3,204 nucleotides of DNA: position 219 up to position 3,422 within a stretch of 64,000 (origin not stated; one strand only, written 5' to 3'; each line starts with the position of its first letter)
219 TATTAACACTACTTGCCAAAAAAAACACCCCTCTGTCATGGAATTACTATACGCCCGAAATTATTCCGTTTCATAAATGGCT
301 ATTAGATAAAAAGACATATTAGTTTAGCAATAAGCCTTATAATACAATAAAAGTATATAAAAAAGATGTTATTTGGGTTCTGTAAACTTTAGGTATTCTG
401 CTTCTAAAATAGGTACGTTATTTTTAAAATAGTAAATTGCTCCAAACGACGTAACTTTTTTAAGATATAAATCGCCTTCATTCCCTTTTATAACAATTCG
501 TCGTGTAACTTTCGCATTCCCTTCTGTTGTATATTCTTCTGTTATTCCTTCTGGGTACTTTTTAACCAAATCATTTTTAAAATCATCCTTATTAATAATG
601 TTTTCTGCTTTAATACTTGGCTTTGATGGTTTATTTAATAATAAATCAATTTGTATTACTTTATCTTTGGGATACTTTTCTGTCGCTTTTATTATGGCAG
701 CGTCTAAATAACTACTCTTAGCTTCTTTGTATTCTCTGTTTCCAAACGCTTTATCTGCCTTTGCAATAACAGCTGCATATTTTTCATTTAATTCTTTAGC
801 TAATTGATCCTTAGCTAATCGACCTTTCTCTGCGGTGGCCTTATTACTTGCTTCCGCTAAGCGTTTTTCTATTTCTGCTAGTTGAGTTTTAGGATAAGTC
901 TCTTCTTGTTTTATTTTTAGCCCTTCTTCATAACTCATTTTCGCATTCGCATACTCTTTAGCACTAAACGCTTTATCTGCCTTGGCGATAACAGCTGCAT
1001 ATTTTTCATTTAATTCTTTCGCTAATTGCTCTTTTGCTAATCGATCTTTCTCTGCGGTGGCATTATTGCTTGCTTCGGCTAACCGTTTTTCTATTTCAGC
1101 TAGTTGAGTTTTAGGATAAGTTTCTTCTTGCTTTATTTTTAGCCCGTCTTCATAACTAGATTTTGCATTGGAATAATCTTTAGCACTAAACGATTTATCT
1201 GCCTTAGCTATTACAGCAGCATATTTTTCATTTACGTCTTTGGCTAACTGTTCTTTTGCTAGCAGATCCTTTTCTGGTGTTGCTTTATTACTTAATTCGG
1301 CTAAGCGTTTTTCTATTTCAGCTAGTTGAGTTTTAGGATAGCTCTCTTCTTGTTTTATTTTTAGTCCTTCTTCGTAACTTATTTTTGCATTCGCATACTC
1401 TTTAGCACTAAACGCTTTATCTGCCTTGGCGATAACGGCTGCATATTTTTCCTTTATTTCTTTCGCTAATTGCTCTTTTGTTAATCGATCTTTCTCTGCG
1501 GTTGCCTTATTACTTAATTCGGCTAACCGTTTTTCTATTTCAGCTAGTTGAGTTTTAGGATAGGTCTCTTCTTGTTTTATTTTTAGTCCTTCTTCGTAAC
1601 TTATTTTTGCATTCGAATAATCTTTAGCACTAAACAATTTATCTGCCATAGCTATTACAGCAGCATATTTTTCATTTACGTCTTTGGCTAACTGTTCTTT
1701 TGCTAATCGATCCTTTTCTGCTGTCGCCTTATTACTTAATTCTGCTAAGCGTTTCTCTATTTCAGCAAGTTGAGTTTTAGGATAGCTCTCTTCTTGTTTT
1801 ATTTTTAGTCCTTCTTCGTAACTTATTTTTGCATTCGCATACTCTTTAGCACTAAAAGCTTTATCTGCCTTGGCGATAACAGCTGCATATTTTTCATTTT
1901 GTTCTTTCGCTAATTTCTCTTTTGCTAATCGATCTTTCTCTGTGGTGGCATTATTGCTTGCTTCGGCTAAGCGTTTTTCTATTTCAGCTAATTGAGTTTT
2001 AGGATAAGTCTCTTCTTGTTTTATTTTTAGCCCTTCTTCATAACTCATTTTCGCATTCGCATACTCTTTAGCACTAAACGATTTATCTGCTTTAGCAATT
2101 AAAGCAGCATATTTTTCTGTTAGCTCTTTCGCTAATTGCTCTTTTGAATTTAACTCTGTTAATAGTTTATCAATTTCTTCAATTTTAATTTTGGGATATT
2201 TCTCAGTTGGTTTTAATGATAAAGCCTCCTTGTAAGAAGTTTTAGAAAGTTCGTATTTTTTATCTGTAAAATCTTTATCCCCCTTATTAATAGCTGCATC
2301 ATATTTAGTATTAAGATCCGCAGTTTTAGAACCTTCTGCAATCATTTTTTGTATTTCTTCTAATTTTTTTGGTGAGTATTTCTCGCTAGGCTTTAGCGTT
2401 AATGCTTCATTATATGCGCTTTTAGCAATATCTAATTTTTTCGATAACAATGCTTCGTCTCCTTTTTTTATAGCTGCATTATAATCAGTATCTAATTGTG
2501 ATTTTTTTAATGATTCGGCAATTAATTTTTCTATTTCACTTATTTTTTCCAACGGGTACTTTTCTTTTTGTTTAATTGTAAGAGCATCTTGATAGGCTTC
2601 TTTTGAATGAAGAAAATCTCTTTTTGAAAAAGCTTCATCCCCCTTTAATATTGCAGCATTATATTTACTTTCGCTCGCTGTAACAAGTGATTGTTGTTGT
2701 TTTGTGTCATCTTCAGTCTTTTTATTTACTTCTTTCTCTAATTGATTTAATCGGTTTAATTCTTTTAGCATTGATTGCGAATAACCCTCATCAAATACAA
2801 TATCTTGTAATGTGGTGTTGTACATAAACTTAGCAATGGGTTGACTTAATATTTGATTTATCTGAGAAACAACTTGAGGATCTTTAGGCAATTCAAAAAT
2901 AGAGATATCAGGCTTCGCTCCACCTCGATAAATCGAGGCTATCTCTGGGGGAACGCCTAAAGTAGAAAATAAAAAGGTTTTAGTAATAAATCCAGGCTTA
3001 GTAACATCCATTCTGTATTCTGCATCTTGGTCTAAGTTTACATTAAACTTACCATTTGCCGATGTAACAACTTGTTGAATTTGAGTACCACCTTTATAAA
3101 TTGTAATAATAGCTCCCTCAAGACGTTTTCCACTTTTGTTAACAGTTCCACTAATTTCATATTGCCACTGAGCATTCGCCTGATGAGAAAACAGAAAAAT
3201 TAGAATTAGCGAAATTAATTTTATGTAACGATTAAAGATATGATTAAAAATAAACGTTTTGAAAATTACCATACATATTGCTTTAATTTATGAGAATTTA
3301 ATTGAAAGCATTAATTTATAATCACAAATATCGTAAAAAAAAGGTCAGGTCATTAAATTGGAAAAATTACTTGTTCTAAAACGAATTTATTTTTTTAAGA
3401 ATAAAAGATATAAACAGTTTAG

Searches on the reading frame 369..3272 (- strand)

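Call 36: search_protein_families(library=pfam, proteins=[window:369-3272:-], max_evalue=0.00001)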
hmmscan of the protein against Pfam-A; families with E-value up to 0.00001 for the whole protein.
window:369-3272:- (967 aa): 1 family
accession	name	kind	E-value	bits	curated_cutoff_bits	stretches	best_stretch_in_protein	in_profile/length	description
PF13620.12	CarboxypepD_reg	-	2.8e-07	31.2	32.3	1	40-100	2-64/82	Carboxypeptidase regulatory-like domain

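Call 55: search_protein_families(library=ncbifam, proteins=[window:369-3272:-], max_evalue=0.01)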
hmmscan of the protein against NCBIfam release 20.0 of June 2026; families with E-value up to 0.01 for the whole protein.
window:369-3272:- (967 aa): 2 families
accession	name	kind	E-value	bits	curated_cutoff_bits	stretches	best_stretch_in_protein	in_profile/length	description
NF008520.0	PRK11447.1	equivalog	1.9e-05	22.6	858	0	262-306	349-393/1157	cellulose synthase complex outer membrane protein BcsC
NF040658.1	Myxo_OME_TraC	equivalog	0.0091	14.7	500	1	262-312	32-82/602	outer membrane exchange accessory lipoprotein TraC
